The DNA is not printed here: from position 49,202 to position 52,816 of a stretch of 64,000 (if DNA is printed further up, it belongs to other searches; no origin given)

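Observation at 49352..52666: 1104-aa protein combining a TPM-like N-terminal domain, a TM helix, ~800 aa of coiled coil and a 100-aa K/E/R charge tail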

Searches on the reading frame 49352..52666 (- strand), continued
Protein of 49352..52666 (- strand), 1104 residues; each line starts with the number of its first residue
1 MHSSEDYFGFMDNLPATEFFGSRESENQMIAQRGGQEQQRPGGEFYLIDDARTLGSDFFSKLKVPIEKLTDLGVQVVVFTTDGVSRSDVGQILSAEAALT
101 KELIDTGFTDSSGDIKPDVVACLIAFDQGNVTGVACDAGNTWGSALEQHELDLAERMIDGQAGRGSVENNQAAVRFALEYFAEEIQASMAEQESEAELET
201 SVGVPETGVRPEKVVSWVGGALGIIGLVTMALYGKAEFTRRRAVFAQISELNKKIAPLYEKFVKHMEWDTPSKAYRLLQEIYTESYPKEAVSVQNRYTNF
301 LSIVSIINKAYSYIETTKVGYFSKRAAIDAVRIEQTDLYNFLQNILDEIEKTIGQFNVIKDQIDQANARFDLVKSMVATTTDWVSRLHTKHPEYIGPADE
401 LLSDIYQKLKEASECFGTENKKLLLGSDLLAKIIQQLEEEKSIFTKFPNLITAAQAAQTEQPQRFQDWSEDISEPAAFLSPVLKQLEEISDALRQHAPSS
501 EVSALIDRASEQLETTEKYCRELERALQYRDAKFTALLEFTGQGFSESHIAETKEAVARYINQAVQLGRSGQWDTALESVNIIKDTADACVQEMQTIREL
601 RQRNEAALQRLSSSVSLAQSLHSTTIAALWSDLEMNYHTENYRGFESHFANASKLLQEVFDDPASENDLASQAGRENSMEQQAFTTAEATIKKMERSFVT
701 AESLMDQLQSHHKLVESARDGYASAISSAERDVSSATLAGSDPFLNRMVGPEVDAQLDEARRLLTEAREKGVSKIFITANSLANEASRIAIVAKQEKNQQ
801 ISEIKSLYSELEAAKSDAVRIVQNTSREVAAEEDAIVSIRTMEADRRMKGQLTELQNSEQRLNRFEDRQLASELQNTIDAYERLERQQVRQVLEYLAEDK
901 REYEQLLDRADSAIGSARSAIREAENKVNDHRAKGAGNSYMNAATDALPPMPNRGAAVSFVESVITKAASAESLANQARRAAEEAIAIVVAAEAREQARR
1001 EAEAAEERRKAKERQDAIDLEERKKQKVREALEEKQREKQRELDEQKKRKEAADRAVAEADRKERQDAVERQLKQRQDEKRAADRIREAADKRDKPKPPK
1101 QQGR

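Call 47: find_encoding_contigs(protein=P0108, flank=10000, max_places=2)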
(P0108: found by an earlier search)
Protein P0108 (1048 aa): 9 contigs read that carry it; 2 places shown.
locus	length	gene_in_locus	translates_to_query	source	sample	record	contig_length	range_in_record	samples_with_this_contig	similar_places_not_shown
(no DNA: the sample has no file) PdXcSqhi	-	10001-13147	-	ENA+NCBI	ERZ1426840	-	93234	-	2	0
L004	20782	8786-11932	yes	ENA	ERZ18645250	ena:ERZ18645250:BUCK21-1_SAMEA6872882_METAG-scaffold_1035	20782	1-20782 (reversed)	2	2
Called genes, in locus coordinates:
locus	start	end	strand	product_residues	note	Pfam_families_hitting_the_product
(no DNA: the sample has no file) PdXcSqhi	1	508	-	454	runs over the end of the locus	PF08245:Mur_ligase_M, PF02875:Mur_ligase_C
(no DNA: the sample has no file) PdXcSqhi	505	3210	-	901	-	PF26299:MurL_N, PF26298:MurL_epimerase_C, PF21799:MurD-like_N, PF08245:Mur_ligase_M, PF02875:Mur_ligase_C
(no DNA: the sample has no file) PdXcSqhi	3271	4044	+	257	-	PF03808:Glyco_tran_WecG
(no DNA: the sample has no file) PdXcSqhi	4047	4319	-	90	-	PF00376:MerR, PF12728:HTH_17, PF13411:MerR_1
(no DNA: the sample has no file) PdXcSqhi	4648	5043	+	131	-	-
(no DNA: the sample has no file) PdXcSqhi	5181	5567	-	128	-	PF16320:Ribosomal_L12_N, PF00542:Ribosomal_L12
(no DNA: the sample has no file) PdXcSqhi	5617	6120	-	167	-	PF00466:Ribosomal_L10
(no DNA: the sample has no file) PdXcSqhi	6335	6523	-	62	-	-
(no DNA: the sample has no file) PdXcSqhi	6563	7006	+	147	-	-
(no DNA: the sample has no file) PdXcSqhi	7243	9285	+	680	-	PF07973:tRNA_SAD, PF00587:tRNA-synt_2b, PF03129:HGTP_anticodon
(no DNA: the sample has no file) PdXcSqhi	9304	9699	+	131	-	-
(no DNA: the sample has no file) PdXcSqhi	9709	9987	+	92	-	-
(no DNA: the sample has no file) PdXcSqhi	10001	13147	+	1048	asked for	-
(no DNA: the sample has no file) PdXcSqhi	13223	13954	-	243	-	PF00687:Ribosomal_L1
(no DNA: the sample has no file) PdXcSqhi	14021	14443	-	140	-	PF03946:Ribosomal_L11_N, PF00298:Ribosomal_L11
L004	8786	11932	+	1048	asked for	-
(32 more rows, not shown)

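Call 48: find_encoding_contigs(protein=P0109, flank=10000, max_places=2)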
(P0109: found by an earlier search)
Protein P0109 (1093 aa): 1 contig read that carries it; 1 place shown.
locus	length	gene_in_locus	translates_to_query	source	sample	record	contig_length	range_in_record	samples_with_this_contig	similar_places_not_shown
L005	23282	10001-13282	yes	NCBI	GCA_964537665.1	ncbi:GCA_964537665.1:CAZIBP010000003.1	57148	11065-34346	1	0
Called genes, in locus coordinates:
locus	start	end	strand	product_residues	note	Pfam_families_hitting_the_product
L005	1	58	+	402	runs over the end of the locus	PF02073:Peptidase_M29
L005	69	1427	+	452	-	-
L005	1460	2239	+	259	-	PF00557:Peptidase_M24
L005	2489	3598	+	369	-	PF03979:Sigma70_r1_1, PF00140:Sigma70_r1_2, PF04542:Sigma70_r2, PF04539:Sigma70_r3, PF04545:Sigma70_r4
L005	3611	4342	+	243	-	PF03372:Exo_endo_phos (weak)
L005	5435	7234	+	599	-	-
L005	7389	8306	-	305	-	-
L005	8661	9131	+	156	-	PF00293:NUDIX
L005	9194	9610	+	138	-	PF01741:MscL, PF10571:UPF0547 (weak)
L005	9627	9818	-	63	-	-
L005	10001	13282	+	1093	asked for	-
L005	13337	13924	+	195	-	-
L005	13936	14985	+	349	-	-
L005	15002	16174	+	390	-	PF00535:Glycos_transf_2, PF13641:Glyco_tranf_2_3, PF13632:Glyco_trans_2_3 (weak)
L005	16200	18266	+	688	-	-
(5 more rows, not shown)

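Call 49: find_encoding_contigs(protein=P0007, flank=10000, max_places=2)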
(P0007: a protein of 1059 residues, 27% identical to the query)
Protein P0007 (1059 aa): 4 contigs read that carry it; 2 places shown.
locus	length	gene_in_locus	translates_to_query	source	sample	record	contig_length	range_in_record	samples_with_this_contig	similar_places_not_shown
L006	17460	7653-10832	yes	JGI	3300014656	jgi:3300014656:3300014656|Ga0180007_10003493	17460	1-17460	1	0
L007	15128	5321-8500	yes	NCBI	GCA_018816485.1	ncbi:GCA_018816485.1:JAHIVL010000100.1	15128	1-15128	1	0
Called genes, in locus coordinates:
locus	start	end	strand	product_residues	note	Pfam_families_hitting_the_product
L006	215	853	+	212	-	-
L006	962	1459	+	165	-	PF03703:bPH_2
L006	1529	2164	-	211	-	PF08843:AbiEii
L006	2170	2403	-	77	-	PF21956:DUF6922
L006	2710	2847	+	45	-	-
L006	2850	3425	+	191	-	PF02915:Rubrerythrin, PF23458:DUF7130 (weak), PF21349:RUBY_RBDX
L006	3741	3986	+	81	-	-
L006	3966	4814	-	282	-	-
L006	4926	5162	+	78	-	-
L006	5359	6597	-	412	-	PF03448:MgtE_N, PF00571:CBS (weak), PF01769:MgtE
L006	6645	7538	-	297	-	PF10672:Methyltrans_SAM (weak)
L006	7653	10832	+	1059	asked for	-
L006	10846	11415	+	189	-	PF00300:His_Phos_1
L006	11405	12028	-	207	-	PF23477:zf_Tbcl_2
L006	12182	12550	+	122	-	-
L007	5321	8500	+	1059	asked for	-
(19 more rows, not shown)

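Call 56: search_solved_structures(query=A1, max_evalue=1, show_alignments=2)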
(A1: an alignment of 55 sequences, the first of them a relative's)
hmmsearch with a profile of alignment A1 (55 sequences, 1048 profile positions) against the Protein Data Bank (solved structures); distinct sequences matched with E-value up to 1: 126 (the best 60 are shown).
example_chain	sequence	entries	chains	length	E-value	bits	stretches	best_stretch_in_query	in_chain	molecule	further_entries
9i83_3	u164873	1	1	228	1.6e-10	42.9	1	10-233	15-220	Tll0404 protein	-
4tql_A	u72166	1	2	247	9.9e-10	40.2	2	680-811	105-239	Three helix bundle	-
8c7i_A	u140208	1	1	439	9.9e-07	30.3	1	25-181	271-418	Green fluorescent protein,Tll0404 protein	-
6d03_E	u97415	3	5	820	4.2e-06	28.2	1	296-520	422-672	Reticulocyte binding protein 2, putative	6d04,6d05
8qpp_W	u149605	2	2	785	5.3e-05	24.6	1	336-465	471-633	Endonuclease MutS2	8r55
7qv3_v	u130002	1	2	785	6.1e-05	24.4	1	336-462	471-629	Endonuclease MutS2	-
9y5h_B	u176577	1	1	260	0.00018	22.8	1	282-489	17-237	sc-t-SNARE-diff-#3.3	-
7saf_A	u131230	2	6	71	0.0003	22.1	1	325-390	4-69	General control transcription factor GCN4/M protein chimera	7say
2xzr_A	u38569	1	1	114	0.0042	18.3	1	252-354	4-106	IMMUNOGLOBULIN-BINDING PROTEIN EIBD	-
5y05_A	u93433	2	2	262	0.006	17.8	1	239-384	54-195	msmeg_4306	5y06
13hr_I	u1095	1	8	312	0.007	17.5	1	324-419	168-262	Mce/MlaD domain-containing protein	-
6pfp_A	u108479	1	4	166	0.0083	17.3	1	282-375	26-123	Myosin-7 fused to GP7 and EB1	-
3ja6_H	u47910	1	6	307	0.0085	17.3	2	404-536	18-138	Methyl-accepting chemotaxis protein 2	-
2ch7_B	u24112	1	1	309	0.011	16.9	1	404-536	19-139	METHYL-ACCEPTING CHEMOTAXIS PROTEIN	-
8oyv_A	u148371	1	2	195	0.013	16.7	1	395-497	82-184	De novo designed soluble Claudin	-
4uxv_A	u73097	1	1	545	0.028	15.5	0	367-588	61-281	SEPTATION RING FORMATION REGULATOR EZRA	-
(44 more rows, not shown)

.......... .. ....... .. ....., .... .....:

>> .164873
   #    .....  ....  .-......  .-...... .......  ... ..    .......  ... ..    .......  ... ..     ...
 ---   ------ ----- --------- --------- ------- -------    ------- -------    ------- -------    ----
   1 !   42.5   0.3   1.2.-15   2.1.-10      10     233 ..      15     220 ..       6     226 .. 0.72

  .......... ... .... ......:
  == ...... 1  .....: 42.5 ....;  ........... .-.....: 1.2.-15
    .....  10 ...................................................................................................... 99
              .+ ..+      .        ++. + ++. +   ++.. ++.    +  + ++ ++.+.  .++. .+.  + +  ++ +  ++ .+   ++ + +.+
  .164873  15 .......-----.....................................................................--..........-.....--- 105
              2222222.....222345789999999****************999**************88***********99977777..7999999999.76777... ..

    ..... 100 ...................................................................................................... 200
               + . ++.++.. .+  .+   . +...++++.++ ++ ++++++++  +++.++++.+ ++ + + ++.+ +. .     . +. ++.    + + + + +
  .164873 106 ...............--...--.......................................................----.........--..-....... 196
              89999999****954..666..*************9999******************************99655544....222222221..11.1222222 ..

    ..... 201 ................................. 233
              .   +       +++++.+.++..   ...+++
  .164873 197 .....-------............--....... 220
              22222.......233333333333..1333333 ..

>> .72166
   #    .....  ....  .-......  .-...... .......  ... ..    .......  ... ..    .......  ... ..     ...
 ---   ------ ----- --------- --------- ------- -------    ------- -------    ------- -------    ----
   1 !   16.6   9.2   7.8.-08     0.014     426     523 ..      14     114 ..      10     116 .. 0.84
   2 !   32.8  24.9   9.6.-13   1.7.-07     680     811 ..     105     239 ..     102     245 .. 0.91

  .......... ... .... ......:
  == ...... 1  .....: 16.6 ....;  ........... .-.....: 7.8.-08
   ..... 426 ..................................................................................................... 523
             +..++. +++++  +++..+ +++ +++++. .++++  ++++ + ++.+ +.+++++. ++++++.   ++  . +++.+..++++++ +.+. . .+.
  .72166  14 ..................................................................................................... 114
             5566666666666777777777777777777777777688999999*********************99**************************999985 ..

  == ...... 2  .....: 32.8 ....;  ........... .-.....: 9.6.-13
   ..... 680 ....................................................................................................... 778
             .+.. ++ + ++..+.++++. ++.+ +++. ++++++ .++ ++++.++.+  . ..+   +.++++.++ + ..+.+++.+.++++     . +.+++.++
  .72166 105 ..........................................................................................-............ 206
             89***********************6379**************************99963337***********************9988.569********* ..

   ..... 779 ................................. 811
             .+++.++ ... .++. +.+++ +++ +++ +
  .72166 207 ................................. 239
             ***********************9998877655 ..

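Call 71: list_cluster_members(proteins=[P0015, P0016, P0019, P0020, P0025, P0029, P0044, P0057, P0067, P0089])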
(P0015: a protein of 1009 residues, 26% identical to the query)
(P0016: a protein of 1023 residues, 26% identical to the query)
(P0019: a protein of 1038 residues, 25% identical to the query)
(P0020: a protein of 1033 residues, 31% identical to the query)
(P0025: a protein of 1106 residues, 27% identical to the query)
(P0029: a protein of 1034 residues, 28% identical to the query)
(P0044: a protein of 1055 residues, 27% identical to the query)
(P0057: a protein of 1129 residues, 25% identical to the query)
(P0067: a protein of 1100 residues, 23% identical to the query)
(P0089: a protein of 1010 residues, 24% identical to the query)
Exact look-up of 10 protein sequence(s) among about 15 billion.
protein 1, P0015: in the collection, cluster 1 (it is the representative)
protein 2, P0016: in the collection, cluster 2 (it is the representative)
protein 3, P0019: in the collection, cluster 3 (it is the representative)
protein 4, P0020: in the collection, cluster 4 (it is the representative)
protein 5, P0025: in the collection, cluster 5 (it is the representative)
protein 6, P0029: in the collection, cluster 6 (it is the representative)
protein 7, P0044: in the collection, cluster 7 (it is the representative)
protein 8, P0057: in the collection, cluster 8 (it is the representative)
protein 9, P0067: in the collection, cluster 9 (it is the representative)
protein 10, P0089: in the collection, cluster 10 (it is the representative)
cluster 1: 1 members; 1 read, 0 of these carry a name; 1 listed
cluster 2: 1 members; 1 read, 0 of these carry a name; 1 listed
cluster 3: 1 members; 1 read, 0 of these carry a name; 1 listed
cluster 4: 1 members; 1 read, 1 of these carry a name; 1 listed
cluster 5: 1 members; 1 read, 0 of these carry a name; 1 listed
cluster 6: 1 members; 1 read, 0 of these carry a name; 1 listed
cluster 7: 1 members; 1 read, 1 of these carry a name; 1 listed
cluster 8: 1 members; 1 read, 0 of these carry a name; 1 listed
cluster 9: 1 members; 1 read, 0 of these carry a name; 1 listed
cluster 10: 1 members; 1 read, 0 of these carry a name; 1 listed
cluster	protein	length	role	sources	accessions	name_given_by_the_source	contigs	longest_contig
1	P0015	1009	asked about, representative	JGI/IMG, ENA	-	-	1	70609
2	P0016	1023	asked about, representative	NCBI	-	-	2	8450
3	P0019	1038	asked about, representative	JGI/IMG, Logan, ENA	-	-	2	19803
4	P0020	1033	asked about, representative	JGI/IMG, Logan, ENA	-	hypothetical protein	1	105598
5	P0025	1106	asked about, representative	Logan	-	-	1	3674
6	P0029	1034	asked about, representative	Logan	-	-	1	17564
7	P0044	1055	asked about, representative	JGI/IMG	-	uncharacterized membrane protein YgcG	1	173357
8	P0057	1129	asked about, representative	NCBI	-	-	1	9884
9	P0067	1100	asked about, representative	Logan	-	-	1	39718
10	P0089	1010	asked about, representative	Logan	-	-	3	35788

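Call 72: find_encoding_contigs(protein=P0044, flank=8000, max_places=1)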
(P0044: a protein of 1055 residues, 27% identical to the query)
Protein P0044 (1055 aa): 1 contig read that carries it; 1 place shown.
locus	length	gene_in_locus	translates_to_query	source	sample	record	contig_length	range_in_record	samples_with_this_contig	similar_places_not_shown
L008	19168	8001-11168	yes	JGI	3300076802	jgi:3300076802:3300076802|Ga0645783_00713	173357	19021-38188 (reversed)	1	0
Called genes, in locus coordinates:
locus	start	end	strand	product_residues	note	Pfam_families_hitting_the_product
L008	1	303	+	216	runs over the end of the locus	PF02545:Maf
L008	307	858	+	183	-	PF02572:CobA_CobO_BtuR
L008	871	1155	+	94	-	-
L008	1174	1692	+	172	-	-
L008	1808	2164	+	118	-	-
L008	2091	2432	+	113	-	PF26449:DUF8128 (weak)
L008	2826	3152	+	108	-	PF01935:DUF87 (weak)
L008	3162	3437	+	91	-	-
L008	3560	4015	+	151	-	PF12696:TraG-D_C (weak)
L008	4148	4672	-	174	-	PF02899:Phage_int_SAM_1 (weak), PF13495:Phage_int_SAM_4 (weak), PF00589:Phage_integrase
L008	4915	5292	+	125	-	PF04977:DivIC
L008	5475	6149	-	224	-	-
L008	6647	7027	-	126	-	-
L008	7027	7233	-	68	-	-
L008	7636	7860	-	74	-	-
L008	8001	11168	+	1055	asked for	PF04536:TPM_phosphatase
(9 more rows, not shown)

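Call 73: find_encoding_contigs(protein=P0020, flank=8000, max_places=1)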
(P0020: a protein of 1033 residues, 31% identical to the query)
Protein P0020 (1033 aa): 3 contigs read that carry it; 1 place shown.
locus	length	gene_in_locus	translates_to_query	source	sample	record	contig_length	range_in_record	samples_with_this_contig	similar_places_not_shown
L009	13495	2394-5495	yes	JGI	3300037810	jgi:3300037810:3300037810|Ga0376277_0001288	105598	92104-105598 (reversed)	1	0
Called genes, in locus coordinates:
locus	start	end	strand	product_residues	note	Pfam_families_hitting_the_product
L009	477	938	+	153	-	-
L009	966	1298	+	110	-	-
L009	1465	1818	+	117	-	-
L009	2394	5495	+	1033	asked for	-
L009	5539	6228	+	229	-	-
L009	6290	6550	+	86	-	-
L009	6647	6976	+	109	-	-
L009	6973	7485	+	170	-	-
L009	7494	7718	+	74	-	-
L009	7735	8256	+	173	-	-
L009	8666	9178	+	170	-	PF00719:Pyrophosphatase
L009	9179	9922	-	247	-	PF02535:Zip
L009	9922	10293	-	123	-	PF01475:FUR, PF08279:HTH_11 (weak)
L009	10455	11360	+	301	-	PF00579:tRNA-synt_1b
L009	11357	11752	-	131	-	PF00072:Response_reg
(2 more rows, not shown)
